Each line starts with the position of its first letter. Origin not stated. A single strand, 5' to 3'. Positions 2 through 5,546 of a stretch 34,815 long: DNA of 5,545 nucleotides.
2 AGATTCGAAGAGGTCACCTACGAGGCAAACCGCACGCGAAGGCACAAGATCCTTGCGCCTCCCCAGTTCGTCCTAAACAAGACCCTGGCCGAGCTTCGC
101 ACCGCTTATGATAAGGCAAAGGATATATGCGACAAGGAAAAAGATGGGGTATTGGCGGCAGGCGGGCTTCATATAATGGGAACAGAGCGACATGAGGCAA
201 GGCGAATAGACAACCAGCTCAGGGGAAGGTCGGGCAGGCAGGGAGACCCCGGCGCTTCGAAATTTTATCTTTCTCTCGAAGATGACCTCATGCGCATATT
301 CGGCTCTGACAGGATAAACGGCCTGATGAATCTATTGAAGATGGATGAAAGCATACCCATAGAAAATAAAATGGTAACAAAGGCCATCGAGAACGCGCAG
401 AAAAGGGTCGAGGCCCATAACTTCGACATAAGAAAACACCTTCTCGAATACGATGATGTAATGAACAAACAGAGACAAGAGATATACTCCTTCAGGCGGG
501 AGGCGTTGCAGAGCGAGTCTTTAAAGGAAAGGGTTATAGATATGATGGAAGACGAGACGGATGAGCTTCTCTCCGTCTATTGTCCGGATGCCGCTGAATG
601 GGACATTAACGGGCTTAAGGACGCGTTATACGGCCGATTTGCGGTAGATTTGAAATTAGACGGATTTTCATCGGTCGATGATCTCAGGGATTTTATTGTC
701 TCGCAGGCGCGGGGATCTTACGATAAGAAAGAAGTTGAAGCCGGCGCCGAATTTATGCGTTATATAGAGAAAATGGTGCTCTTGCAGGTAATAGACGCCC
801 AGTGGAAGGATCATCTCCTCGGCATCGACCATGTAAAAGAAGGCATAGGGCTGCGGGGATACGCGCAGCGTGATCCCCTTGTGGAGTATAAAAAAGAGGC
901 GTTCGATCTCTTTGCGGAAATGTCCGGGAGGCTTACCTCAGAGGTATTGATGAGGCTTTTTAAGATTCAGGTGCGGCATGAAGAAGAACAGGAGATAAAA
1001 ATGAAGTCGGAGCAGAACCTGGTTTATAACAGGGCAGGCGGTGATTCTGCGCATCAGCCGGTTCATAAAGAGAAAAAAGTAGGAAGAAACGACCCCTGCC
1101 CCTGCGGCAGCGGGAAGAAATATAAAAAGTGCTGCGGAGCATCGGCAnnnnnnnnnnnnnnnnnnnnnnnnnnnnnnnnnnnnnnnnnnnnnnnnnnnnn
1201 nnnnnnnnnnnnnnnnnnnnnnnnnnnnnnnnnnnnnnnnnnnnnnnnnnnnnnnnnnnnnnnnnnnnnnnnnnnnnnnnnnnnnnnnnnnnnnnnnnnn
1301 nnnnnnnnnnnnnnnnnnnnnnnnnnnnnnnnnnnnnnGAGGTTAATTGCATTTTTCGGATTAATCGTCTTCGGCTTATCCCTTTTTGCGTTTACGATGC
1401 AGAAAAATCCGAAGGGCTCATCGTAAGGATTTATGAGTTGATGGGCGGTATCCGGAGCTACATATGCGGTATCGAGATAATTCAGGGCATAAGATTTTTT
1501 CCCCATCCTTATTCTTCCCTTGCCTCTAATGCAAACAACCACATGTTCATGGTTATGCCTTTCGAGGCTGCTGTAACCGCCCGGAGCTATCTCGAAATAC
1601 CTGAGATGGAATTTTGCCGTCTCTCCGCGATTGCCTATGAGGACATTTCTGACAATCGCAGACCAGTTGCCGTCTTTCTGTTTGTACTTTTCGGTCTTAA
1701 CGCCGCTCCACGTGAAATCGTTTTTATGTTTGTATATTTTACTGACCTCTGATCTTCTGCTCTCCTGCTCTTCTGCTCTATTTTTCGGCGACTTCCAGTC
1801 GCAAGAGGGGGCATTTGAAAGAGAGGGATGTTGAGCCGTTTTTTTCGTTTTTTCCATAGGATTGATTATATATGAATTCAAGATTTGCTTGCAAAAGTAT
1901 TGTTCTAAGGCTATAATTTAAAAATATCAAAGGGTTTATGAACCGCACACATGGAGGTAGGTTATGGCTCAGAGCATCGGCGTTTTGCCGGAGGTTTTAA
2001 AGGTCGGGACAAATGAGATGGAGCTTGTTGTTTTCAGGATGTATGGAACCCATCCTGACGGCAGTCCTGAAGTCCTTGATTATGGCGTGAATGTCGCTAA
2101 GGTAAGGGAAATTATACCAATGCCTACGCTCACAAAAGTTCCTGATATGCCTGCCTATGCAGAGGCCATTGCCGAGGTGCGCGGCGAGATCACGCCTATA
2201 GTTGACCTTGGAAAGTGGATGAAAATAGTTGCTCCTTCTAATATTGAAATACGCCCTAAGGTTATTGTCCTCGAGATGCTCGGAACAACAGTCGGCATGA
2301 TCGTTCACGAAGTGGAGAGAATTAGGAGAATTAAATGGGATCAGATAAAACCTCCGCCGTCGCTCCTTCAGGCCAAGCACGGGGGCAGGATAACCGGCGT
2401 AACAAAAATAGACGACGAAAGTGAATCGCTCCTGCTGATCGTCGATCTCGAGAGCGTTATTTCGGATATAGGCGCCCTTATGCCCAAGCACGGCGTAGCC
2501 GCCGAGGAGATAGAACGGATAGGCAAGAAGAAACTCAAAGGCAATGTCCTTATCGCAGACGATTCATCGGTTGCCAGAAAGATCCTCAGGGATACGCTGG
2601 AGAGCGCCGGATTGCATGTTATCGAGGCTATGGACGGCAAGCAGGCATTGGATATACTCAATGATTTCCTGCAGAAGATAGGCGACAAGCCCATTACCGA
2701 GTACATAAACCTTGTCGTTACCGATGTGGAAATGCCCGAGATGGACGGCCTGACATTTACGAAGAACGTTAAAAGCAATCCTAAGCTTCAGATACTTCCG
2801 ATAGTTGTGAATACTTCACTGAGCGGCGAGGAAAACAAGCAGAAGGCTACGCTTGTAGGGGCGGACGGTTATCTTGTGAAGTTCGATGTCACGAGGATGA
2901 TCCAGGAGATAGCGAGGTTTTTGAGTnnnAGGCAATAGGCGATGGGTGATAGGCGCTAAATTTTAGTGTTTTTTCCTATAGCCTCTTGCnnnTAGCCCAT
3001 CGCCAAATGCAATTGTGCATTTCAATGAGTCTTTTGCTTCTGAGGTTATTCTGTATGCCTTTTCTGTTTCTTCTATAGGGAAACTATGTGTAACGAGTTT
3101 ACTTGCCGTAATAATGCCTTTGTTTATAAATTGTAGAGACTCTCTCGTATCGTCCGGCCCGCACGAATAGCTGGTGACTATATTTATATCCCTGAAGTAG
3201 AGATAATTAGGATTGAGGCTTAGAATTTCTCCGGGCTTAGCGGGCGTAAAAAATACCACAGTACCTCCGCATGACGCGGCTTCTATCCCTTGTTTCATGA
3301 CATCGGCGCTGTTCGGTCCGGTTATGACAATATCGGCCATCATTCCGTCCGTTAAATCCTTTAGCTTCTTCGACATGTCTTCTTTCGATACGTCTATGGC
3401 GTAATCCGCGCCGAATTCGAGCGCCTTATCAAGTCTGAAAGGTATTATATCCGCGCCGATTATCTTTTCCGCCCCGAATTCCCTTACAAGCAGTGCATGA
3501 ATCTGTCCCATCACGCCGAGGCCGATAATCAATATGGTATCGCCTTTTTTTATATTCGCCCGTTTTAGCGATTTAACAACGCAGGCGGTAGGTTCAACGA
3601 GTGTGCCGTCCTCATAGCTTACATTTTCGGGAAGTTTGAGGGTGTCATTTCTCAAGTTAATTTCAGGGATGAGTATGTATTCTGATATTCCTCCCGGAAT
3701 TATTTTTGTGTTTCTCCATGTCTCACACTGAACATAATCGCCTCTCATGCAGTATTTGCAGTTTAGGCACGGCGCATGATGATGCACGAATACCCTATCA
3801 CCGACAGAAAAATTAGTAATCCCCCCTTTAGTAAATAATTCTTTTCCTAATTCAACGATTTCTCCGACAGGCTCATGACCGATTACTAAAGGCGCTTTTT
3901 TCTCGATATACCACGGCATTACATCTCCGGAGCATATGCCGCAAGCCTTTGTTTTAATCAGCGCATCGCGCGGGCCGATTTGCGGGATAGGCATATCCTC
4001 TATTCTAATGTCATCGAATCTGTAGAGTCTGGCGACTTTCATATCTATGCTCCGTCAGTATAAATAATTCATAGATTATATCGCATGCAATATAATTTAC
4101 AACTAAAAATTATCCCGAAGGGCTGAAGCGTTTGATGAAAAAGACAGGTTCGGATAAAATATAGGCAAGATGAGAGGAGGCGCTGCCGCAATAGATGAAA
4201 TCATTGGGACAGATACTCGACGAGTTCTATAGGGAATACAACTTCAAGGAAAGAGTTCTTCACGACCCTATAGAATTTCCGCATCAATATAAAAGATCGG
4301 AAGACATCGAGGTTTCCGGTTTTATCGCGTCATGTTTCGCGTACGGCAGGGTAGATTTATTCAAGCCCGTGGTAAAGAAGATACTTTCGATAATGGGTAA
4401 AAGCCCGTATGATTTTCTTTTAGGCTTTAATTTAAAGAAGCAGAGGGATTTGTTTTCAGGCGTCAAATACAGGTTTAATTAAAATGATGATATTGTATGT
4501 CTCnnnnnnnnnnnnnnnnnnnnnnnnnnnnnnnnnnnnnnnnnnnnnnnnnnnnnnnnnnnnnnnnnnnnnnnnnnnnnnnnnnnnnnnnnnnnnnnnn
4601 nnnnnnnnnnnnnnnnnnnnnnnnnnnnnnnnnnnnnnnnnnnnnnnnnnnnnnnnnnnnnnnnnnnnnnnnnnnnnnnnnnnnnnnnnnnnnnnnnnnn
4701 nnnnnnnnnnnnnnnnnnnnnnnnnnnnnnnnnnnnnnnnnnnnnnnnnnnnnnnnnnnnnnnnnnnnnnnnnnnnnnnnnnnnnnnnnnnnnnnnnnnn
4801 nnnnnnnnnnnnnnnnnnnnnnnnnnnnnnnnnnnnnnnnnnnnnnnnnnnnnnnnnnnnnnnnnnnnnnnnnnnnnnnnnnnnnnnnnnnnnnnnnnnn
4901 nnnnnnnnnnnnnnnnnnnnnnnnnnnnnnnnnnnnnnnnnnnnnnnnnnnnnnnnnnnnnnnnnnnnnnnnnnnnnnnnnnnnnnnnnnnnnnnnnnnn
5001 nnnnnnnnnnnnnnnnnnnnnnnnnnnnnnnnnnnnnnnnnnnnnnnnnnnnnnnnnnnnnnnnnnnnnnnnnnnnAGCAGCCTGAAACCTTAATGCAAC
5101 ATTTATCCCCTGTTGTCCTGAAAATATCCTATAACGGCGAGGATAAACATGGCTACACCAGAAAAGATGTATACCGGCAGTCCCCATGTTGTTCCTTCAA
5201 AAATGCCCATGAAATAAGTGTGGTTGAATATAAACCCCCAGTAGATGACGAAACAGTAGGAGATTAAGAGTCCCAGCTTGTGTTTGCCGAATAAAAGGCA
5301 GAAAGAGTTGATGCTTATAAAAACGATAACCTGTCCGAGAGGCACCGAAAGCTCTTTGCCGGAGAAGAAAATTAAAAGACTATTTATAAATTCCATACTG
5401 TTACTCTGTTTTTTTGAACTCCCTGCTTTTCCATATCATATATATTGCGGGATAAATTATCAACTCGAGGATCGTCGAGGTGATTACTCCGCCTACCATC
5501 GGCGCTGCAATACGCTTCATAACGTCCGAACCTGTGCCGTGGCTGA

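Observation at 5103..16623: Cus-type RND efflux operon fused to a split NosR/CcoG-like periplasmic redox module and a string of uncharacterised secreted proteins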

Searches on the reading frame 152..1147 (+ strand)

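Call 60: search_protein_families(library=pfam, proteins=[window:152-1147:+], max_evalue=0.001)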
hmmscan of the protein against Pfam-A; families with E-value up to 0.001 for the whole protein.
window:152-1147:+ (332 aa): 3 families
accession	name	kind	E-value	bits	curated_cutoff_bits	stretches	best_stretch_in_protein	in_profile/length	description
PF07516.18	SecA_SW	-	5.4e-69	232.7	26.7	1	69-273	1-200/200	SecA Wing and Scaffold domain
PF21090.3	P-loop_SecA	-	1.5e-33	116.6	27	1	2-66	140-204/205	SecA P-loop domain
PF02810.21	SEC-C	-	7.6e-11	42.1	20.4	1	312-329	1-18/19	SEC-C motif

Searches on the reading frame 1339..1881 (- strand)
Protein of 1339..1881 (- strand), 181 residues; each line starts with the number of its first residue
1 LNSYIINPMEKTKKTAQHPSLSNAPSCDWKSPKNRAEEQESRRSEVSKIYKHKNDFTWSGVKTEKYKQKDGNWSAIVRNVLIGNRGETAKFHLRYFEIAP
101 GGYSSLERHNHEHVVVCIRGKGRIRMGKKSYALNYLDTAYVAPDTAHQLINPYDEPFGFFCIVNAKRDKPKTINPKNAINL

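Call 60: search_protein_families(library=pfam, proteins=[window:1339-1881:-], max_evalue=0.001)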
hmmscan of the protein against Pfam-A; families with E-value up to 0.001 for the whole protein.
window:1339-1881:- (181 aa): 2 families
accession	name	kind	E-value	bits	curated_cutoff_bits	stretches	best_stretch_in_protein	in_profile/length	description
PF07883.17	Cupin_2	-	1.8e-10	40.8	27.2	1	95-163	2-70/70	Cupin domain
PF01050.24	MannoseP_isomer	-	1.7e-05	25.5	23.6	1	88-157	25-95/116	Mannose-6-phosphate isomerase C-terminal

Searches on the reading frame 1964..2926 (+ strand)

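Call 60: search_protein_families(library=pfam, proteins=[window:1964-2926:+], max_evalue=0.001)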
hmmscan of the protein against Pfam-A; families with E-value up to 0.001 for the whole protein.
window:1964-2926:+ (321 aa): 2 families
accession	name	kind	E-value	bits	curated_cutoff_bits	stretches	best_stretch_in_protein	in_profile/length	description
PF01584.24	CheW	-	2.9e-30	105.1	23.5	1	40-168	12-136/138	CheW-like domain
PF00072.30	Response_reg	-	1.1e-18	67.9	30.2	1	195-315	1-109/111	Response regulator receiver domain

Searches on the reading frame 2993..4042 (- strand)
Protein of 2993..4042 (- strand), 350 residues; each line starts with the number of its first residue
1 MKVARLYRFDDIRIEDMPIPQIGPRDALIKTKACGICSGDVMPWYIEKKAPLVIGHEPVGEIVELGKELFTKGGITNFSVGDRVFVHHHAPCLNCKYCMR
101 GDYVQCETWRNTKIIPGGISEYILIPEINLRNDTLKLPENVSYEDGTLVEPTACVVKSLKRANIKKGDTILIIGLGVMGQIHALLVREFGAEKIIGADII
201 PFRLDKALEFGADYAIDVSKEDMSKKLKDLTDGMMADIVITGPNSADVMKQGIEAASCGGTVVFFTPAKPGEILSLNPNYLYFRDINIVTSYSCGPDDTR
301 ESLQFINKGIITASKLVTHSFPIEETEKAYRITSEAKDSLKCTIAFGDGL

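Call 8: search_protein_families(library=pfam, proteins=[window:2993-4042:-], max_evalue=0.1)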
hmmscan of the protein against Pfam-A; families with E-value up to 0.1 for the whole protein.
window:2993-4042:- (350 aa): 3 families
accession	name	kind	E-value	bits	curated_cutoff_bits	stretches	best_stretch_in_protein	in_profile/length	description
PF08240.17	ADH_N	-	1.5e-22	80.2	23.5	1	23-129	1-98/104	Alcohol dehydrogenase GroES-like domain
PF00107.32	ADH_zinc_N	-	8.3e-21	74.7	31.8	1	179-307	3-128/129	Zinc-binding dehydrogenase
PF13602.12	ADH_zinc_N_2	-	0.045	15.1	27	1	210-334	1-124/134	Zinc-binding dehydrogenase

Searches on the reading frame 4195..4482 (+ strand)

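Call 8: search_protein_families(library=pfam, proteins=[window:4195-4482:+], max_evalue=0.1)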
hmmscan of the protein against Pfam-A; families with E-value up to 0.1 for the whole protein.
window:4195-4482:+ (95 aa): 1 family
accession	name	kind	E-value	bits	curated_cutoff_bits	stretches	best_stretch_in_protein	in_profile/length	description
PF09674.15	DUF2400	-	3.4e-19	70.2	25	1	24-94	1-71/225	Protein of unknown function (DUF2400)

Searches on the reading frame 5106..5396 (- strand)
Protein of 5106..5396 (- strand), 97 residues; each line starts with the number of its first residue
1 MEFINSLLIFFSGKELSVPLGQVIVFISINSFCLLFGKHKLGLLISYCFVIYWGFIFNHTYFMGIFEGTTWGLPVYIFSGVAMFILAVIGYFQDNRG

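Call 7: search_protein_families(library=ncbifam, proteins=[window:5106-5396:-], max_evalue=0.1)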
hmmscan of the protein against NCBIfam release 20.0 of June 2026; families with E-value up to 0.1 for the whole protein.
window:5106-5396:- (97 aa): 0 families

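Call 8: search_protein_families(library=pfam, proteins=[window:5106-5396:-], max_evalue=0.1)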
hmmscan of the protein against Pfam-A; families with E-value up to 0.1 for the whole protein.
window:5106-5396:- (97 aa): 0 families

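Call 58: search_protein_families(library=pfam, proteins=[window:5106-5396:-], max_evalue=10)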
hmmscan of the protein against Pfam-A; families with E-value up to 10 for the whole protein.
window:5106-5396:- (97 aa): 0 families
